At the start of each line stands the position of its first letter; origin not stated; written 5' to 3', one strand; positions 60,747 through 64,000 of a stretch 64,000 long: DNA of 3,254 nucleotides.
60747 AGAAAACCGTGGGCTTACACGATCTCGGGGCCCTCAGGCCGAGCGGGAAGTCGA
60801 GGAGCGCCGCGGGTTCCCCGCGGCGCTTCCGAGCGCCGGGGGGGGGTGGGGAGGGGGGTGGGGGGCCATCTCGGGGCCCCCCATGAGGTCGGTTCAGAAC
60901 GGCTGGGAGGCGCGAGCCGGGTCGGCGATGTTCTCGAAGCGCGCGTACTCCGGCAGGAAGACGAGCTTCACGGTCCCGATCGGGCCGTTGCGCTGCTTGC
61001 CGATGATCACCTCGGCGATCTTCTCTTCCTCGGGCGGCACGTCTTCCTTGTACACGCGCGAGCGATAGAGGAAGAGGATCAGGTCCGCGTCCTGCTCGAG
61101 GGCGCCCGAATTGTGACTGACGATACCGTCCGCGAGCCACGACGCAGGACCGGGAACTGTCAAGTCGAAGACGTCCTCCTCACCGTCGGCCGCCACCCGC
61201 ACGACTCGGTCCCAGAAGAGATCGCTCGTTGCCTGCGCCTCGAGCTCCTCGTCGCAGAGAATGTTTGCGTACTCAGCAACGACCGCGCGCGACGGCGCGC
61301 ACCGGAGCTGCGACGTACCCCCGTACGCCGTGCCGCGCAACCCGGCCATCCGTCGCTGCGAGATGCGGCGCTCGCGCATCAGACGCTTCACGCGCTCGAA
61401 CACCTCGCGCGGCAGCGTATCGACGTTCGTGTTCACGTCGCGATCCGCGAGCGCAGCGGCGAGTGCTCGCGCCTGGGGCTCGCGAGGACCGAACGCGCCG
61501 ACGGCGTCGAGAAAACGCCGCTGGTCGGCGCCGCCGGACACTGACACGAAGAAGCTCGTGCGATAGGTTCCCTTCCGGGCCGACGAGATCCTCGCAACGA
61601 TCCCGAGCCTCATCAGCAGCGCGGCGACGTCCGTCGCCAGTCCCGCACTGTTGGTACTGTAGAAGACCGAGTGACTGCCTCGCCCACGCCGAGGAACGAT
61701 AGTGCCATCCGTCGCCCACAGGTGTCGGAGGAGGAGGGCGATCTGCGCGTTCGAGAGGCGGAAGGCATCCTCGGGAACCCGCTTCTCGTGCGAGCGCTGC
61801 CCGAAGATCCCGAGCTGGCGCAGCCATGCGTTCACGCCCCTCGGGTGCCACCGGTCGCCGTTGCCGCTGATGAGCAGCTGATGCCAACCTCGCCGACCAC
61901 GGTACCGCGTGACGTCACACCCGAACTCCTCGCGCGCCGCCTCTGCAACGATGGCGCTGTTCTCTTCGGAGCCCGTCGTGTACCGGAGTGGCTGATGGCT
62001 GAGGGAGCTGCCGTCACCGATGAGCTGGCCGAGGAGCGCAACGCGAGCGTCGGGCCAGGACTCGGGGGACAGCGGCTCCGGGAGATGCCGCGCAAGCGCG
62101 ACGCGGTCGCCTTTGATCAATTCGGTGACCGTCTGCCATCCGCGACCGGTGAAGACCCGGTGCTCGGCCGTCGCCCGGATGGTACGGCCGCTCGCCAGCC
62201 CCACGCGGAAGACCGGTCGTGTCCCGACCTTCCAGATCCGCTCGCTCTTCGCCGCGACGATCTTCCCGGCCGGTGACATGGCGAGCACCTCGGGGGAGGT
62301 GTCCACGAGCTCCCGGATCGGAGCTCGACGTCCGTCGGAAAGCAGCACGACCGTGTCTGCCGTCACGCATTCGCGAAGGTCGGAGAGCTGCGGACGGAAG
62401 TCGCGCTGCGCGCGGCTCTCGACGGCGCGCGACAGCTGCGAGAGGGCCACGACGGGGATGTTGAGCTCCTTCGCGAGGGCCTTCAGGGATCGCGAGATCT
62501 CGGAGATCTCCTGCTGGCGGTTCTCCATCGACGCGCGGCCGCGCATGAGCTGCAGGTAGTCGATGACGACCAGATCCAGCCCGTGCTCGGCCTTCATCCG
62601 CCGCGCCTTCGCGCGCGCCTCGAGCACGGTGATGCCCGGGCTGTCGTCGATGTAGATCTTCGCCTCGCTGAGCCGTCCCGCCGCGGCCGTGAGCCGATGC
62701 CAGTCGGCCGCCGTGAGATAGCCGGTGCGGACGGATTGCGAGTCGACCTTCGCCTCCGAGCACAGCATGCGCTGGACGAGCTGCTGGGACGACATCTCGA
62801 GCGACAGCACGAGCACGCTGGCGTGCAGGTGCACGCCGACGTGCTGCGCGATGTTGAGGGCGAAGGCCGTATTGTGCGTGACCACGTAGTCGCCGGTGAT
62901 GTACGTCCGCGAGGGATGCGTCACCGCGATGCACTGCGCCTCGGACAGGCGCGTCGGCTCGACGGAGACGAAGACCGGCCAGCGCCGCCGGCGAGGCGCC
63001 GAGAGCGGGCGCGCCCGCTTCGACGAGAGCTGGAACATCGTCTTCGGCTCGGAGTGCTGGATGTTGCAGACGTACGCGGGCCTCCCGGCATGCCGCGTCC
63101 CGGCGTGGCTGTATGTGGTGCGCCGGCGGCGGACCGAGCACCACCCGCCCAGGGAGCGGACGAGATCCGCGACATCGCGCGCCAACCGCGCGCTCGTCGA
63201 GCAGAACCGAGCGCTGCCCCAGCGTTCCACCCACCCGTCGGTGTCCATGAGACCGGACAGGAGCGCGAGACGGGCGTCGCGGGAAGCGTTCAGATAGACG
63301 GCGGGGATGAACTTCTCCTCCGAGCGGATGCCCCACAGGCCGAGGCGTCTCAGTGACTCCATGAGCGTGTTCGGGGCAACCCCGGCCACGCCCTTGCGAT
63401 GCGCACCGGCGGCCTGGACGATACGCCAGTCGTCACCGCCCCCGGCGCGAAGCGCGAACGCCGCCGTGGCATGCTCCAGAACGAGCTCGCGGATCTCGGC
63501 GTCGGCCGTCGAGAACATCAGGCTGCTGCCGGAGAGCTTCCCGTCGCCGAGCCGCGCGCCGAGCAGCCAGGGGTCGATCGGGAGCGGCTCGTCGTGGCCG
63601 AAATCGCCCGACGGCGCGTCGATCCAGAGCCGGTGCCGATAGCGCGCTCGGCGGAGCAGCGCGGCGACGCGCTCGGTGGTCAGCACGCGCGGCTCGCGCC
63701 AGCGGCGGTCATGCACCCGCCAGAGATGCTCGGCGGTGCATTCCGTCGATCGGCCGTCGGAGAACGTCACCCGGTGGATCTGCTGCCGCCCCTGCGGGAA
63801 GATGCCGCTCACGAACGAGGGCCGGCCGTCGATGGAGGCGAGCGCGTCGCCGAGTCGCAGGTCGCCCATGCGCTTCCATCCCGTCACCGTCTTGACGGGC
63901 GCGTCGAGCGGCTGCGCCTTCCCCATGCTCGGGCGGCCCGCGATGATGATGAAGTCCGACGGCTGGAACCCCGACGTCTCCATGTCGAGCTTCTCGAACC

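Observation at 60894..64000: dnaB carries two inteins, one of them a class-3 (Ala1 / WCT) intein in the P-loop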

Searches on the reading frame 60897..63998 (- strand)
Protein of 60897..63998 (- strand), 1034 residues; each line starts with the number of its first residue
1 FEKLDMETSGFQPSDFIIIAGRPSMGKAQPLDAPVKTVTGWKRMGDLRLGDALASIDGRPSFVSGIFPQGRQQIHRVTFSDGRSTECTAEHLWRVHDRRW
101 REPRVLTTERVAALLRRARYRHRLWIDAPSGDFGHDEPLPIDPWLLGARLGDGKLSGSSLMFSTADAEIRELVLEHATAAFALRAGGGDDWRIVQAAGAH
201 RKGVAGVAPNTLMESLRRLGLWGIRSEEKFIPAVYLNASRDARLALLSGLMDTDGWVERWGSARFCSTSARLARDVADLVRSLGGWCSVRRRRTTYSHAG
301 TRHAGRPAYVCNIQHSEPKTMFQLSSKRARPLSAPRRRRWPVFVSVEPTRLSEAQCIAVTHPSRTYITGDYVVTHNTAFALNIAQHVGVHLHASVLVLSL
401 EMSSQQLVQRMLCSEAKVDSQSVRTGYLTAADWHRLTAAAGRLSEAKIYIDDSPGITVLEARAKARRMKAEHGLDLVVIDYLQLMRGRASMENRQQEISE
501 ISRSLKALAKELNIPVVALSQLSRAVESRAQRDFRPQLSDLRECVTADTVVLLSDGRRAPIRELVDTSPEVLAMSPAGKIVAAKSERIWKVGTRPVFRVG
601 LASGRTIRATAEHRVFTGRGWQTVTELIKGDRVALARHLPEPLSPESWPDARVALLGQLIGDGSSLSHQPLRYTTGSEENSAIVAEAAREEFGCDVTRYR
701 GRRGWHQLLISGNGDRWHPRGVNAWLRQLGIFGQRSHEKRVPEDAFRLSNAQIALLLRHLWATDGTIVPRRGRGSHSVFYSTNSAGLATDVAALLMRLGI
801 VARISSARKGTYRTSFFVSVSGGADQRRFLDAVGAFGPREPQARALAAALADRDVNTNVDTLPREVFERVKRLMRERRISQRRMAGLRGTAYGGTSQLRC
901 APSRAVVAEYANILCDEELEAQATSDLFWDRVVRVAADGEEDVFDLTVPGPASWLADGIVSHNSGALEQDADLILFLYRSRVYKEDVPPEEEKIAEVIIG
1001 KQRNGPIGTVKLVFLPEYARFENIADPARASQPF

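Call 6: search_protein_families(library=pfam, proteins=[window:60897-63998:-], max_evalue=0.01)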
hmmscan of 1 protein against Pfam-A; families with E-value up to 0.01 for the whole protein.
window:60897-63998:- (1034 aa): 5 families
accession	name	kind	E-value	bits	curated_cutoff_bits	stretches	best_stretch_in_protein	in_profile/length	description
PF03796.21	DnaB_C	-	4.9e-95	318.2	27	3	376-552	32-210/255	DnaB-like helicase C terminal domain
PF14528.11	LAGLIDADG_3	-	5.7e-25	87.8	22.5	2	752-834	2-82/82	LAGLIDADG-like domain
PF14890.11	Intein_splicing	-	5.2e-19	69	35.8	1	551-963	2-155/155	Intein splicing domain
PF13481.12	AAA_25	-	1.3e-08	35.1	27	1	391-521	71-189/195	AAA domain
PF05204.19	Hom_end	-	0.0068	17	21.1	0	242-318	13-89/110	Homing endonuclease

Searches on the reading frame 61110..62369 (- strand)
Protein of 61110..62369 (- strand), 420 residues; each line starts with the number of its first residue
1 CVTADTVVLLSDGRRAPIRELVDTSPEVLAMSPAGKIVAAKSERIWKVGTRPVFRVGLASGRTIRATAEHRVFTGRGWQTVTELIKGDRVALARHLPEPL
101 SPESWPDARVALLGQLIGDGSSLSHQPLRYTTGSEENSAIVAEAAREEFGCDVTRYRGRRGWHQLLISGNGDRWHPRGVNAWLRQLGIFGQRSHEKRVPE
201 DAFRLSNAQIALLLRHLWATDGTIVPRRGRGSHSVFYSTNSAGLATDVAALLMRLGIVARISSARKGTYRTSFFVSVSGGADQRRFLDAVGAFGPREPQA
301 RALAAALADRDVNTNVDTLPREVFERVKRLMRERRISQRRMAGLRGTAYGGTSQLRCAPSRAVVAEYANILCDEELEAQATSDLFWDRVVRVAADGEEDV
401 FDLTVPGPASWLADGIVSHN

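Call 10: search_solved_structures(query=window:61110-62369:-, max_evalue=0.001, show_alignments=2)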
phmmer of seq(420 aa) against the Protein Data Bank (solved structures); distinct sequences matched with E-value up to 0.001: 13.
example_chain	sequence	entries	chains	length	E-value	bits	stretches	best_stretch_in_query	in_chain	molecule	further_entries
1mi8_A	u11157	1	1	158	3.6e-20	75.9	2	3-98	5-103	DnaB intein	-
6frg_A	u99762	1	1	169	2.8e-19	73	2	3-97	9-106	Replicative DNA helicase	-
6frh_A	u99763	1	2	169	2.8e-19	72.9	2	3-97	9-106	Replicative DNA helicase,Replicative DNA helicase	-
6fre_A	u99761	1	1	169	7.1e-18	68.3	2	3-97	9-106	Replicative DNA helicase,Replicative DNA helicase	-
4o1r_A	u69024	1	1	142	1.4e-17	67.4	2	5-95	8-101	Replicative DNA helicase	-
2imz_A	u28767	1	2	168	1.8e-07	34.1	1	27-119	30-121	Endonuclease PI-MtuI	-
2in9_A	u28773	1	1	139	1.7e-06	30.8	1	27-92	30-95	Endonuclease PI-MtuI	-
2in0_A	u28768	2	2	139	2.3e-06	30.4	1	27-92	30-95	Endonuclease PI-MtuI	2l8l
3ifj_A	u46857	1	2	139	2.4e-06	30.3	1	27-92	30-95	Endonuclease PI-MtuI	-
5i0a_A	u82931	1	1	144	3.3e-06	29.9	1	19-92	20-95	Intein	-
5k08_A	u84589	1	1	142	3.7e-06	29.7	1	27-92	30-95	RecA mini intein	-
3igd_A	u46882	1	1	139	4.1e-06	29.6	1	30-92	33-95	Endonuclease PI-MtuI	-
2in8_A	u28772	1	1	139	7.3e-06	28.8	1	29-92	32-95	Endonuclease PI-MtuI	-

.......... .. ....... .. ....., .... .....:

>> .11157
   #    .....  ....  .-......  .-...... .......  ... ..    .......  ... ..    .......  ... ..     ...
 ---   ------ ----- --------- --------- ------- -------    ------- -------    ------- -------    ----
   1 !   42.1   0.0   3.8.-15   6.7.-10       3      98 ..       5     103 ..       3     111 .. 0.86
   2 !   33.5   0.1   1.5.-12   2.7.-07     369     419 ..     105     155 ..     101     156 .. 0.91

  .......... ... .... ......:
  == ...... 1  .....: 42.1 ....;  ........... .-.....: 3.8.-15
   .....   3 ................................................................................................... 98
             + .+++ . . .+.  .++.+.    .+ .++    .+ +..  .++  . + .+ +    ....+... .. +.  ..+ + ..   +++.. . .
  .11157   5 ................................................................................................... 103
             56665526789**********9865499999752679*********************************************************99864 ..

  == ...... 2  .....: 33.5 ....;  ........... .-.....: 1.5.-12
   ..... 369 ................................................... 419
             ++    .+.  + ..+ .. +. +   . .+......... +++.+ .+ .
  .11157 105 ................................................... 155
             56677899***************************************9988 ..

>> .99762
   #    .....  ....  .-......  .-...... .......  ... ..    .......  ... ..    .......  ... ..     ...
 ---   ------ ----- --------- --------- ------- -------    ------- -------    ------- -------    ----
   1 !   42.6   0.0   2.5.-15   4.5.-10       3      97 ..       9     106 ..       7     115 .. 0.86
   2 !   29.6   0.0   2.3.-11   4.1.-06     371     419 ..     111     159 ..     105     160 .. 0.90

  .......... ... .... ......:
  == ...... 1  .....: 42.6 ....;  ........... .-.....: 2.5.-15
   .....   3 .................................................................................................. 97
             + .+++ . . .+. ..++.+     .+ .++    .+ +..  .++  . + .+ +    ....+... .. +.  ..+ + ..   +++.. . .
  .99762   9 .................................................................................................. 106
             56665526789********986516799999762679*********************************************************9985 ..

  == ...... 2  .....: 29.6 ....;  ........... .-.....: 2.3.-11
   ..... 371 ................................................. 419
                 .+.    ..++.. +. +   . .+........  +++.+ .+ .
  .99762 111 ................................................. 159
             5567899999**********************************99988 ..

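Call 29: search_protein_families(library=ncbifam, proteins=[window:61110-62369:-], max_evalue=1)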
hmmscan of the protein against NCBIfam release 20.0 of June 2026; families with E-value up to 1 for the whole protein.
window:61110-62369:- (420 aa): 18 families
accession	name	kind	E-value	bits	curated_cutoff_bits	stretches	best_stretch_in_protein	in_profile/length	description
NF005852.0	PRK07773.1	equivalog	3.6e-114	382.9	780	1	1-420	398-826/886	replicative DNA helicase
NF007072.0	PRK09519.1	equivalog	4.8e-20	71.5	1024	1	28-420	282-691/790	intein-containing recombinase RecA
NF038098.1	GyrA_w_intein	exception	8.3e-20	70.3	1850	1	1-420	117-537/1232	intein-containing DNA gyrase subunit A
NF006207.0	PRK08332.1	equivalog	5.8e-19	66.9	2400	1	44-263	939-1145/1684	vitamin B12-dependent ribonucleotide reductase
NF038136.1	rSAM_Rv_intein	exception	5.5e-13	48.6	700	1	1-89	76-165/574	intein-containing Rv2578c family radical SAM protein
TIGR01445.1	intein_Nterm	domain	6.3e-13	49.5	24.5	1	1-74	1-83/83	intein N-terminal splicing region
NF003157.0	PRK04132.1-2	equivalog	1.6e-09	36.3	1103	1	27-327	87-376/864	replication factor C small subunit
NF011491.0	PRK14898.1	equivalog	2.8e-07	29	783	1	189-420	316-543/860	DNA-directed RNA polymerase subunit A''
NF003158.0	PRK04132.1-3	equivalog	4.6e-07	27.3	1750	1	1-96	648-747/1437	replication factor C small subunit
NF011418.0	PRK14845.1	equivalog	1.6e-06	26.1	756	1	22-263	61-279/1049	translation initiation factor IF-2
NF045703.1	rSAM_Tes_intein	exception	5.8e-06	24.4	1700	1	190-267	443-518/1040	tetraether lipid synthase Tes, intein-containing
NF038162.1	RtcB_rel_intein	exception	1.5e-05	23.2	1150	1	1-92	95-189/961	intein-containing RtcB family protein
NF052663.1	RtcB_rel_intein2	exception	3.9e-05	22.7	1050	1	1-77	78-156/626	intein-containing RctB family protein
NF003159.0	PRK04132.1-4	equivalog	4.4e-05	21.7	999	2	232-327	281-365/852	replication factor C small subunit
TIGR01443.1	intein_Cterm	domain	5.7e-05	23.2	15.6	1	399-420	1-23/24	intein C-terminal splicing region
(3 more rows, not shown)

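Call 30: search_protein_families(library=pfam, proteins=[window:61110-62369:-], max_evalue=1)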
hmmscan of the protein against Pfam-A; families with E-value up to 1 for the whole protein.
window:61110-62369:- (420 aa): 2 families
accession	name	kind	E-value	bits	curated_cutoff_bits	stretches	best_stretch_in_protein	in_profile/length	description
PF14528.11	LAGLIDADG_3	-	1.3e-19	70.6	22.5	1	209-291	2-82/82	LAGLIDADG-like domain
PF14890.11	Intein_splicing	-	2.1e-19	70.3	35.8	1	8-420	2-155/155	Intein splicing domain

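Call 60: find_homologous_proteins(query=window:61110-62369:-)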
Query window:61110-62369:- (420 aa): 1690 proteins with E <= 0.001 among 8000 candidates; the best 120 are listed.
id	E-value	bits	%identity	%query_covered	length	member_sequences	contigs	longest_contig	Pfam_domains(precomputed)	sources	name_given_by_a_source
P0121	1.4e-196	672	73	100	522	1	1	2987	PF03796.22,PF14528.12,PF14890.12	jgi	-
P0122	5.5e-195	667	73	100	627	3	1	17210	PF03796.22,PF14528.12,PF13481.13,PF14890.12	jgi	-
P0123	5.7e-194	663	73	100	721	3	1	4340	PF06745.20,PF03796.22,PF14528.12,PF13481.13,PF14890.12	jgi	jgi:replicative DNA helicase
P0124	2.3e-192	658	72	100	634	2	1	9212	PF03796.22,PF14528.12,PF14890.12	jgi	jgi:replicative DNA helicase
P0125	4.9e-192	657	72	100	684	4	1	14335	PF03796.22,PF14528.12,PF13481.13,PF14890.12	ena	-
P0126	2.2e-191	655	72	100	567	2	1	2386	PF03796.22,PF14528.12,PF14890.12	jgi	-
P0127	5.6e-191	653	71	100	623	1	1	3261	PF03796.22,PF14528.12,PF14890.12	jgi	jgi:replicative DNA helicase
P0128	3.9e-186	637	70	100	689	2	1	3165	PF06745.20,PF03796.22,PF14528.12,PF13481.13,PF14890.12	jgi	jgi:replicative DNA helicase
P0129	2.6e-183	628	71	100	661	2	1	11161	PF03796.22,PF14528.12,PF13481.13,PF14890.12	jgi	jgi:replicative DNA helicase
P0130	8.7e-179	613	72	93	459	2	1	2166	PF03796.22,PF14528.12,PF14890.12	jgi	jgi:replicative DNA helicase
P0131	5.6e-177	607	68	100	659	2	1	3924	PF03796.22,PF14528.12,PF13481.13,PF14890.12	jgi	jgi:replicative DNA helicase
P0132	1.5e-176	606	67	100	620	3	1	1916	PF03796.22,PF14528.12,PF14890.12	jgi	jgi:replicative DNA helicase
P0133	6.4e-176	604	67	100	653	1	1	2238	PF03796.22,PF14528.12,PF13481.13,PF14890.12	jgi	jgi:replicative DNA helicase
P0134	1.4e-175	603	67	100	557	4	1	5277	PF03796.22,PF14528.12,PF14890.12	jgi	jgi:replicative DNA helicase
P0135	2.0e-175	602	65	100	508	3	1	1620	PF03796.22,PF14528.12,PF14890.12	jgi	jgi:replicative DNA helicase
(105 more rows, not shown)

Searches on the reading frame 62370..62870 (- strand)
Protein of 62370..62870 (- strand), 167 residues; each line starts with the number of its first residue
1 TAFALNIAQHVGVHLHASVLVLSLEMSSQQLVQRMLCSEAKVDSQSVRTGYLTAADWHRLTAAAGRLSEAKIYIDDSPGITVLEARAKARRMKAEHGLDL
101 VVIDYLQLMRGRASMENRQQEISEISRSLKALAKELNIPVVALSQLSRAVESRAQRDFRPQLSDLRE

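Call 13: find_related_loci(query=window:62370-62870:-, collection=genome_contigs, flank=6000)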
Query seq(167 aa) (167 aa) in genome_contigs; peptide patterns used: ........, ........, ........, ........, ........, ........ (x = any residue, [..] = any of these).
600 stretches matched a pattern (row limit reached: there are more); 501 encode a relative of the query (tblastn E <= 1e-3); the best 80 are kept; 80 distinct loci.
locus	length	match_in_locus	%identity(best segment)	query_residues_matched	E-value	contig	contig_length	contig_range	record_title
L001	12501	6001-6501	88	1-167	8e-100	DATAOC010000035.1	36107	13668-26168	MAG TPA_asm: Candidatus Methylomirabilota bacterium isolate SMAG_U7035 k141_4782822, whole genome shotgun sequence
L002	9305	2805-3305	88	1-167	1e-98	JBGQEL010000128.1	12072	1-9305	MAG: Candidatus Methylomirabilia bacterium isolate OBJ2_061818_090_8 k141_845695_length_12072_cov_20.4306, whole genome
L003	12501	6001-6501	89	1-167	1e-98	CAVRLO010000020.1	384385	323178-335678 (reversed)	MAG: uncultured Candidatus Rokubacteria bacterium isolate MFD04850.bin.2.308 genome assembly, contig: contig_52637, whol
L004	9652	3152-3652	89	1-167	3e-98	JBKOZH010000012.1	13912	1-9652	MAG: Candidatus Methylomirabilota bacterium isolate GB_HAYS_MAG_00039 GB_HAYS_000000745493, whole genome shotgun sequenc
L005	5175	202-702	90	1-167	9e-98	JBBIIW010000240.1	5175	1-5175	MAG: Candidatus Rokuibacteriota bacterium isolate QH1S170213_bin_148 NODE_9099_length_5175_cov_7.30269, whole genome sho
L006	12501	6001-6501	88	1-167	3e-97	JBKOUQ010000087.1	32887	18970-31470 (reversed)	MAG: Candidatus Methylomirabilota bacterium isolate GM_HAYS_MAG_00022 GM_HAYS_000001543538, whole genome shotgun sequenc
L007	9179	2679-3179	87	1-167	6e-97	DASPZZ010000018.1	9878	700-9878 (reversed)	MAG TPA_asm: Candidatus Binatia bacterium isolate SMAG_U11632 k141_1551380, whole genome shotgun sequence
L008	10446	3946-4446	87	1-167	1e-96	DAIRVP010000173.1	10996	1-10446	MAG TPA_asm: Candidatus Rokuibacteriota bacterium isolate CTOTU27893 NODE_1038_length_10996_cov_6.763184, whole genome s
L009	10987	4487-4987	87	1-167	1e-96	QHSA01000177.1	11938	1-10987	MAG: Candidatus Rokuibacteriota bacterium isolate AR41 14_0929_12_30cm_scaffold_3022_curated, whole genome shotgun seque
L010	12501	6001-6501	89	1-167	4e-96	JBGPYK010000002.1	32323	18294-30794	MAG: Candidatus Methylomirabilia bacterium isolate OBJ1_062018_090_15 k141_324587_length_32323_cov_27.3082, whole genome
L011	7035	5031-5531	86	1-167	6e-96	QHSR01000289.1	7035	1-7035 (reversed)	MAG: Candidatus Rokuibacteriota bacterium isolate AR26 14_1009_13_40cm_scaffold_35332_curated, whole genome shotgun sequ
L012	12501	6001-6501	86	1-167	2e-95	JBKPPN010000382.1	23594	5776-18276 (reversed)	MAG: Candidatus Methylomirabilota bacterium isolate GS_EKS_MAG_00101 GS_EKS_000001593293, whole genome shotgun sequence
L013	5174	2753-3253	86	1-167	2e-95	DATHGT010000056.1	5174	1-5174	MAG TPA_asm: Candidatus Acidoferrum sp. isolate SMAG_U12481 k141_368607, whole genome shotgun sequence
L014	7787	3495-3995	86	1-167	4e-95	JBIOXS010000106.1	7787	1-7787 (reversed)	MAG: Candidatus Rokuibacteriota bacterium isolate MAG050 k127_4241048, whole genome shotgun sequence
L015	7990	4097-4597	88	1-167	3e-95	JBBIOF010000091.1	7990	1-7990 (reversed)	MAG: Candidatus Rokuibacteriota bacterium isolate QH2S170213_bin_273 NODE_8724_length_7990_cov_10.244991, whole genome s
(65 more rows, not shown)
